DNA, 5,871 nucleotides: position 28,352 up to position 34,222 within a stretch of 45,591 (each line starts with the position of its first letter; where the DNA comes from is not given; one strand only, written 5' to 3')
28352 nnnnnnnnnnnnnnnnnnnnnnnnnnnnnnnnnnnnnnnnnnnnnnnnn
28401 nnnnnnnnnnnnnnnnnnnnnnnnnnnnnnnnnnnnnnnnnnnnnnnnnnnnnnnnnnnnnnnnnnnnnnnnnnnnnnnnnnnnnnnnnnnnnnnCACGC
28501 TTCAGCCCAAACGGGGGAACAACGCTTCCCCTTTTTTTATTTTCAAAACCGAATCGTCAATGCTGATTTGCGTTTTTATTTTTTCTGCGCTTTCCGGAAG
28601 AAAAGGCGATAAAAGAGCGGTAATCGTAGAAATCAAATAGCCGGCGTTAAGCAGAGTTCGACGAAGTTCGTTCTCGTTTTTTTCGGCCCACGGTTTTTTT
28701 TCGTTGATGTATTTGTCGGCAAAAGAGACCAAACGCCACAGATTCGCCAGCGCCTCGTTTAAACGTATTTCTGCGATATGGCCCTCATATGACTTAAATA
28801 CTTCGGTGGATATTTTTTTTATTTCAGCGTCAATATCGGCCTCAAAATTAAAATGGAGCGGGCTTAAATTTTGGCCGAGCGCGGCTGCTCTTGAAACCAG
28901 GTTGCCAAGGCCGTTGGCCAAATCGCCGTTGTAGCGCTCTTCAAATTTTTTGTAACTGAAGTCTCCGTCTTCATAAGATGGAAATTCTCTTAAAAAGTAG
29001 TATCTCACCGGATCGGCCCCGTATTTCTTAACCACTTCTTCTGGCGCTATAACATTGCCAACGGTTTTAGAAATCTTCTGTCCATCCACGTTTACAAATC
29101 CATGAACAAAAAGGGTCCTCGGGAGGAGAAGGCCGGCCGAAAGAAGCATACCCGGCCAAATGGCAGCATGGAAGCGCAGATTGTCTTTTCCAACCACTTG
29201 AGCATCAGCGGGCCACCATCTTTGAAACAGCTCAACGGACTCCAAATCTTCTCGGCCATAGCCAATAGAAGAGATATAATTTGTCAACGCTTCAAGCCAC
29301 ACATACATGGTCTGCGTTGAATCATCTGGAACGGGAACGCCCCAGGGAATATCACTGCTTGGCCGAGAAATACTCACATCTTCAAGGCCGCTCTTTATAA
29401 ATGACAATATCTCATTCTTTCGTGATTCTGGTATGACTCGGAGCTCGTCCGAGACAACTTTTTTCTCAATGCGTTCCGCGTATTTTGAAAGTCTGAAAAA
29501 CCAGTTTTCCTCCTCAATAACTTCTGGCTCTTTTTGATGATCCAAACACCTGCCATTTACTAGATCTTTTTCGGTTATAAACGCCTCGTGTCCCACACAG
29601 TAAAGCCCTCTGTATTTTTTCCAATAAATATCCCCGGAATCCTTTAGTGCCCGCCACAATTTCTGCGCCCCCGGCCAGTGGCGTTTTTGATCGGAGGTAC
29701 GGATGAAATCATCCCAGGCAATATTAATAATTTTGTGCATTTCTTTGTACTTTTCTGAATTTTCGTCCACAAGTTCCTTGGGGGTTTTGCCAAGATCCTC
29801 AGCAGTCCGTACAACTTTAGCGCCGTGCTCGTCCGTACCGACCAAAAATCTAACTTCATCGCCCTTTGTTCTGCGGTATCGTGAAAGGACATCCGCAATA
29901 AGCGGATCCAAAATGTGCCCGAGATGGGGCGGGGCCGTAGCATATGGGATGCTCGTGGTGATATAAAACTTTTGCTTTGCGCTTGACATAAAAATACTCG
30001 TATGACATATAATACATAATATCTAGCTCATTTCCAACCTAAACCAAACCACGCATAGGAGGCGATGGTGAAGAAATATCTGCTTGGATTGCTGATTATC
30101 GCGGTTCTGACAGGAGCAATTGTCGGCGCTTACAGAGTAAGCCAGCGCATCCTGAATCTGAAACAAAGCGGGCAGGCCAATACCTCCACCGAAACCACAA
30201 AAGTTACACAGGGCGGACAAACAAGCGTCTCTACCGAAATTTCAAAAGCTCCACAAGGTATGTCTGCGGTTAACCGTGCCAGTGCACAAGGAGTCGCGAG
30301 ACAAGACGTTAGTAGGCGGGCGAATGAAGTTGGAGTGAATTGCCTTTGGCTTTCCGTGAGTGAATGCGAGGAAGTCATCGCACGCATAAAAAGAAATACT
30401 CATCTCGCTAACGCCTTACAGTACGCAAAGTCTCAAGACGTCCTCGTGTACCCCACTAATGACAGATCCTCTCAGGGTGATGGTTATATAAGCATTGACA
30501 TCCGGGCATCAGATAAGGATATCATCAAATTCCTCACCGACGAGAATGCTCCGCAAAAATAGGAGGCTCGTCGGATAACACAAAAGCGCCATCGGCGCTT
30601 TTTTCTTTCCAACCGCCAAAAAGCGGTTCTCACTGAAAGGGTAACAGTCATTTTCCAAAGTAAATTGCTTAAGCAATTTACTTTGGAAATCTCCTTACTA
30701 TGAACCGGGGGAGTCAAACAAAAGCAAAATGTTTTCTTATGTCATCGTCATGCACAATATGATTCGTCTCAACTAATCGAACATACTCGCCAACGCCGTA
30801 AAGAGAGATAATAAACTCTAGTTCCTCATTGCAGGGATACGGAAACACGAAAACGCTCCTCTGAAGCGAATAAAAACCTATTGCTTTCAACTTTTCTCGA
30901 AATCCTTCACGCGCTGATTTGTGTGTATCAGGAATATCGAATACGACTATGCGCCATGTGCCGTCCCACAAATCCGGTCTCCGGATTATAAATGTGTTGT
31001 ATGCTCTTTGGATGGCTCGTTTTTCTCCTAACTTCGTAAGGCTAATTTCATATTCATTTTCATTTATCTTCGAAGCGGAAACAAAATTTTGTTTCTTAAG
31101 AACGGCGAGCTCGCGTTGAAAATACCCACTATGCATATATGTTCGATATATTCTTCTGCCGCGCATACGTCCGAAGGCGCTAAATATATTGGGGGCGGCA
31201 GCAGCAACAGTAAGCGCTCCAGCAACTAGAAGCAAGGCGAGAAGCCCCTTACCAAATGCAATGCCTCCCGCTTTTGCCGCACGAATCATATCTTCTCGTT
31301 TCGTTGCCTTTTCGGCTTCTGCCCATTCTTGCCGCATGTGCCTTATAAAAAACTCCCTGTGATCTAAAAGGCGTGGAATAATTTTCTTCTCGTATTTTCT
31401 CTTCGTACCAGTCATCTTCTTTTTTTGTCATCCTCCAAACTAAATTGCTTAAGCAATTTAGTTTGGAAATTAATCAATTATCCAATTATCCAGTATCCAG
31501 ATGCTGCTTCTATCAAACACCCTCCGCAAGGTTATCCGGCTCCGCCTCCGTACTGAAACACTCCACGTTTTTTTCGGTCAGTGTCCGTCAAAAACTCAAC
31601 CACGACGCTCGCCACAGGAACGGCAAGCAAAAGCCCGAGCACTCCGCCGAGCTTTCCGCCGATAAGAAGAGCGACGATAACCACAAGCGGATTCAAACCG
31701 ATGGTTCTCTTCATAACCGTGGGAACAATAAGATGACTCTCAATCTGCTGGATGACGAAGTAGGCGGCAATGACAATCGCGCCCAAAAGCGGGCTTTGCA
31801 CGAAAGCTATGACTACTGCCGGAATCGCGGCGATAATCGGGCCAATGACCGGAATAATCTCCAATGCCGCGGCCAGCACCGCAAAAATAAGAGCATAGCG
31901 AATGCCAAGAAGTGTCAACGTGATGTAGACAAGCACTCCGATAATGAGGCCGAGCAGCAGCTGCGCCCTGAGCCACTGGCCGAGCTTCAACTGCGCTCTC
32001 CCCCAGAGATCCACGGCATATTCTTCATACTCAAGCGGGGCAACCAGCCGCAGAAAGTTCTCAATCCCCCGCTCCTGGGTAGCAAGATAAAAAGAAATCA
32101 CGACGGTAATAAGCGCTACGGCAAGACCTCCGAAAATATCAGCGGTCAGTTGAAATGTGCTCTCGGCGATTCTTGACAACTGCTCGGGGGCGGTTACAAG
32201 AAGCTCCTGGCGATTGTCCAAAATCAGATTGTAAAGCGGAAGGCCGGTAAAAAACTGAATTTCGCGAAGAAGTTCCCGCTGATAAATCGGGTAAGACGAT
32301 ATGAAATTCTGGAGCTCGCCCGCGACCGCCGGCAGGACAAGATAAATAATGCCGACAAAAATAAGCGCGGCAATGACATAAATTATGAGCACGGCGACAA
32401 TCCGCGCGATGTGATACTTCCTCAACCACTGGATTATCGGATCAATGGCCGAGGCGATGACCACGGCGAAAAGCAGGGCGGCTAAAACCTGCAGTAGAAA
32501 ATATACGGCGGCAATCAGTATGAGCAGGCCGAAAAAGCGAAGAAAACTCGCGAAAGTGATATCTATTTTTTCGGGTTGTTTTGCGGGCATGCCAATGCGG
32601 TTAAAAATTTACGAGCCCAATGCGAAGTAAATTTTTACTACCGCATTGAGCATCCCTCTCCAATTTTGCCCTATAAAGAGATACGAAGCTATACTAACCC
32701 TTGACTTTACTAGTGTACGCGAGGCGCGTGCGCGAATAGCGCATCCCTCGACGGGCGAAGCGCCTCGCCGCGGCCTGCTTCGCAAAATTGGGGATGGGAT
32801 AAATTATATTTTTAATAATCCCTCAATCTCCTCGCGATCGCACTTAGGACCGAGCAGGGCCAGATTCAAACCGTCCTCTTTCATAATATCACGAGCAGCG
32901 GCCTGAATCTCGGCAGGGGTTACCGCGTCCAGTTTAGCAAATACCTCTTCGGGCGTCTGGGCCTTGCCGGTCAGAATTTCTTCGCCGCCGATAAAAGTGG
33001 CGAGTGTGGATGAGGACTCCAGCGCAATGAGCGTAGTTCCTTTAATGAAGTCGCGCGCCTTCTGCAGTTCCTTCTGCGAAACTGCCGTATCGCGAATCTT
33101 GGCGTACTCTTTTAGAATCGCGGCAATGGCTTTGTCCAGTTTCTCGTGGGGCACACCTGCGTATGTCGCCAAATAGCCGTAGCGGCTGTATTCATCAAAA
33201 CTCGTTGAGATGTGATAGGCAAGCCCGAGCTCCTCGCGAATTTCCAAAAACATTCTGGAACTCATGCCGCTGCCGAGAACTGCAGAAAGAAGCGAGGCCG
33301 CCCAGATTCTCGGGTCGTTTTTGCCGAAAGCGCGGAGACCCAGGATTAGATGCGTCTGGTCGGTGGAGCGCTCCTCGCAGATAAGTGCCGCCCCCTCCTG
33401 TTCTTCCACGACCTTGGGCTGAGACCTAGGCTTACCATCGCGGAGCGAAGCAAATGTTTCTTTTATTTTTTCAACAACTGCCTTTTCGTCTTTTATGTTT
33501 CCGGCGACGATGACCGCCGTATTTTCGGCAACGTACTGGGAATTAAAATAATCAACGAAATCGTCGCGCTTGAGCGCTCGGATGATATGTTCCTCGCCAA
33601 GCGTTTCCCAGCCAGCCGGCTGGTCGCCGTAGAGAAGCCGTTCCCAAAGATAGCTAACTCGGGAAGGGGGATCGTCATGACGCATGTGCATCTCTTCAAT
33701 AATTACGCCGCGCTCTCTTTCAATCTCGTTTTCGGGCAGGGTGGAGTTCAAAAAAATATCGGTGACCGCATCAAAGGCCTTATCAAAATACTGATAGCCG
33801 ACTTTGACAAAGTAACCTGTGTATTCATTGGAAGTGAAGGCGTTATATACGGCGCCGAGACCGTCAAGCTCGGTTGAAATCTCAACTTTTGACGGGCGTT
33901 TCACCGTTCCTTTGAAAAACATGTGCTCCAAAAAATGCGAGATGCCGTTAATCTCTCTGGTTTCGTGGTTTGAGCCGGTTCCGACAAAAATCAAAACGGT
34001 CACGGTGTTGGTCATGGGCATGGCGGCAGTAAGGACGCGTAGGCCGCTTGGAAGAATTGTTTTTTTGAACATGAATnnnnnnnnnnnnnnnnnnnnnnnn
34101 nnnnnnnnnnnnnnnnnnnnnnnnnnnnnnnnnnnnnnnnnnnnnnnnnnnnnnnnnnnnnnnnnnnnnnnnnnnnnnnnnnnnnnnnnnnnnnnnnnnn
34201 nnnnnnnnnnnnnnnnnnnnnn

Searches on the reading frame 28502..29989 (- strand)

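Call 18: search_protein_families(library=pfam, proteins=[window:28502-29989:-], max_evalue=0.01)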
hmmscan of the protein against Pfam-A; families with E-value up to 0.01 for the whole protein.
window:28502-29989:- (495 aa): 6 families
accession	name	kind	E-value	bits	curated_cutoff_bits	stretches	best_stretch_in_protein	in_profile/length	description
PF09334.17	tRNA-synt_1g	-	4.6e-105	352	20.1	2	141-368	162-390/391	tRNA synthetases class I (M)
PF00133.28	tRNA-synt_1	-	4.6e-31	108.4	22.7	2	4-221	21-244/414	tRNA synthetases class I (I, L, M and V)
PF01406.26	tRNA-synt_1e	-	5.9e-12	46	27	2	294-335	241-283/301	tRNA synthetases class I (C) catalytic domain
PF08264.19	Anticodon_1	-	1.3e-07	32.1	25.1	1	396-481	10-99/148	Anticodon-binding domain of tRNA ligase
PF19303.5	Anticodon_3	-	5.6e-06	26.7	23.5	1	395-481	19-107/152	Anticodon binding domain of methionyl tRNA ligase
PF01921.24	tRNA-synt_1f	-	0.0012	18.3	27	0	297-338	273-315/360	tRNA synthetases class I (K)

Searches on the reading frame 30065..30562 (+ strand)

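Call 18: search_protein_families(library=pfam, proteins=[window:30065-30562:+], max_evalue=0.01)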
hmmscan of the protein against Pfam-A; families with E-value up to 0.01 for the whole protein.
window:30065-30562:+ (165 aa): 0 families

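Call 61: search_protein_families(library=pfam, proteins=[window:30065-30562:+], max_evalue=0.1)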
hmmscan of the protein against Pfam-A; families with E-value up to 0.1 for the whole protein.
window:30065-30562:+ (165 aa): 1 family
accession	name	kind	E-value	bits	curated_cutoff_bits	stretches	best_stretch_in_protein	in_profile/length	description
PF08139.17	LPAM_1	-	0.088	13.7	20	0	3-17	2-16/18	Prokaryotic membrane lipoprotein lipid attachment site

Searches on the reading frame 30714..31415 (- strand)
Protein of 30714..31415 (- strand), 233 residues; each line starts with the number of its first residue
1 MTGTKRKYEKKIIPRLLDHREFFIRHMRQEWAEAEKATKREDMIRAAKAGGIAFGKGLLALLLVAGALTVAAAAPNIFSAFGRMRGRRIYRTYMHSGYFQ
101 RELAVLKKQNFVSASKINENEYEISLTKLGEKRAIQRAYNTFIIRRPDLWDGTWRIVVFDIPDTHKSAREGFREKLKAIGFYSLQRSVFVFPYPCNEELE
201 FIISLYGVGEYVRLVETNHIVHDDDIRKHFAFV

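Call 6: search_protein_families(library=pfam, proteins=[window:30714-31415:-], max_evalue=0.1)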
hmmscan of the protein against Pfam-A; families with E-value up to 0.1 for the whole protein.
window:30714-31415:- (233 aa): 2 families
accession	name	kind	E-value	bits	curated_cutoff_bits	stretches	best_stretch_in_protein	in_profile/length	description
PF20803.2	PaaX_M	-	1.4e-21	76.8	24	1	149-225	3-79/83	PaaX protein central Cas2-like domain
PF09827.14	CRISPR_Cas2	-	0.00036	21.1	23.8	1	154-190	2-35/74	CRISPR associated protein Cas2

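Call 59: search_protein_families(library=ncbifam, proteins=[window:30714-31415:-], max_evalue=0.1)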
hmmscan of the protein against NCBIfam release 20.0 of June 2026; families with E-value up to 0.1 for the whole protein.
window:30714-31415:- (233 aa): 3 families
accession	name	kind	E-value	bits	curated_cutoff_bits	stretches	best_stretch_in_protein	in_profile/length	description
TIGR02277.1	PaaX_trns_reg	equivalog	4.8e-06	26.3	264.55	1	106-205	44-139/279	phenylacetic acid degradation operon negative regulatory protein PaaX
TIGR01573.1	cas2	equivalog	1.1e-05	25.6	24.5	1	155-190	3-39/96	CRISPR-associated endonuclease Cas2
NF051484.1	AGROH133_08824_fam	exception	0.032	14.5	120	1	34-84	41-93/126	AGROH133_08824 family phage infection protein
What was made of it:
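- On REP-RAYT system: The only domains found are PaaX_M and Cas2-like (calls 6, 59).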

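Call 60: search_protein_families(library=padloc, proteins=[window:30714-31415:-], max_evalue=0.1)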
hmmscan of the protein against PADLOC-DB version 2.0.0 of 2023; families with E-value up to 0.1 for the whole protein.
window:30714-31415:- (233 aa): 10 families
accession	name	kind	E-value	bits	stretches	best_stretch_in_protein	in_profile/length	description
PDLC01251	Cas2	-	1.6e-06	26.3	1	155-190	3-35/84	"CAS-I,CAS-II,CAS-III,CAS-IV,CAS-V,CAS-VI; acquisition_2"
PDLC00935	Cas2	-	2.8e-06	25.6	1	155-190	3-39/96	CRISPR-associated endonuclease Cas2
PDLC02068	Cas2_II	-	7.2e-06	23.7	1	152-201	21-73/137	-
PDLC01649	Cas2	-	7.6e-05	21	1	154-190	2-35/70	"CAS-I,CAS-II,CAS-III,CAS-IV,CAS-V,CAS-VI; acquisition_2"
PDLC02070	Cas2_II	-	0.00026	19.4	1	156-189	4-35/89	-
PDLC02072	Cas2_II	-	0.0012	17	1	154-193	7-49/72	-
PDLC01525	Cas2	-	0.0015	17.2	1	156-197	4-43/90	"CAS-I,CAS-II,CAS-III,CAS-IV,CAS-V,CAS-VI; acquisition_2"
PDLC02075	Cas2a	-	0.0061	14.9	1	156-189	4-35/85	-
PDLC01748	Cas2_IIIa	-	0.016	13.8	1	156-189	4-34/88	-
PDLC02069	Cas2_II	-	0.031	12.7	1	156-190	4-41/130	-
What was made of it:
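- On Cas2 of a CRISPR-Cas system: PADLOC gives only partial Cas2 matches (call 60).
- No recombinase or transposase domain (calls 6, 59, 60).
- Tried and rejected: Only partial Cas2 matches in PADLOC (call 60).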

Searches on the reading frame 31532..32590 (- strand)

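Call 18: search_protein_families(library=pfam, proteins=[window:31532-32590:-], max_evalue=0.01)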
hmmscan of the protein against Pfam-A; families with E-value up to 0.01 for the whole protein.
window:31532-32590:- (352 aa): 1 family
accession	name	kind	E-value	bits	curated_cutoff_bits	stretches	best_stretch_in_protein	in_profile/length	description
PF01594.21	AI-2E_transport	-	5.9e-63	213.4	34.3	1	17-336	2-325/327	AI-2E family transporter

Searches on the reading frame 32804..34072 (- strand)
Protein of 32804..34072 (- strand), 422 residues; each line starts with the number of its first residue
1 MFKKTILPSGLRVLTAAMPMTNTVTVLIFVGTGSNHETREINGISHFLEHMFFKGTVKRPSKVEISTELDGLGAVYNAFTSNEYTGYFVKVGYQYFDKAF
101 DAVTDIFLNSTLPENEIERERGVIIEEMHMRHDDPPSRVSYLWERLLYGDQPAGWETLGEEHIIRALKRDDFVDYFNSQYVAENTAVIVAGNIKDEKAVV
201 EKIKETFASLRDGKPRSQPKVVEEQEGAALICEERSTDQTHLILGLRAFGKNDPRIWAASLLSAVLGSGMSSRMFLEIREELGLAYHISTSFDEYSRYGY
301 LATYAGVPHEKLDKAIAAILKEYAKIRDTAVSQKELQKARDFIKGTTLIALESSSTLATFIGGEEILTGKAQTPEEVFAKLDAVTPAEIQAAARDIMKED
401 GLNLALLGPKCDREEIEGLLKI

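Call 18: search_protein_families(library=pfam, proteins=[window:32804-34072:-], max_evalue=0.01)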
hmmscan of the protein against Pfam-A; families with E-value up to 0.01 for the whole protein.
window:32804-34072:- (422 aa): 2 families
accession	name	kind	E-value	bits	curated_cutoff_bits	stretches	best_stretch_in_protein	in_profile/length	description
PF05193.26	Peptidase_M16_C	-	4.1e-37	128.2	23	1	167-340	2-178/181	Peptidase M16 inactive domain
PF00675.25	Peptidase_M16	-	1.2e-34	119.8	22.3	1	12-142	1-130/149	Insulinase (Peptidase family M16)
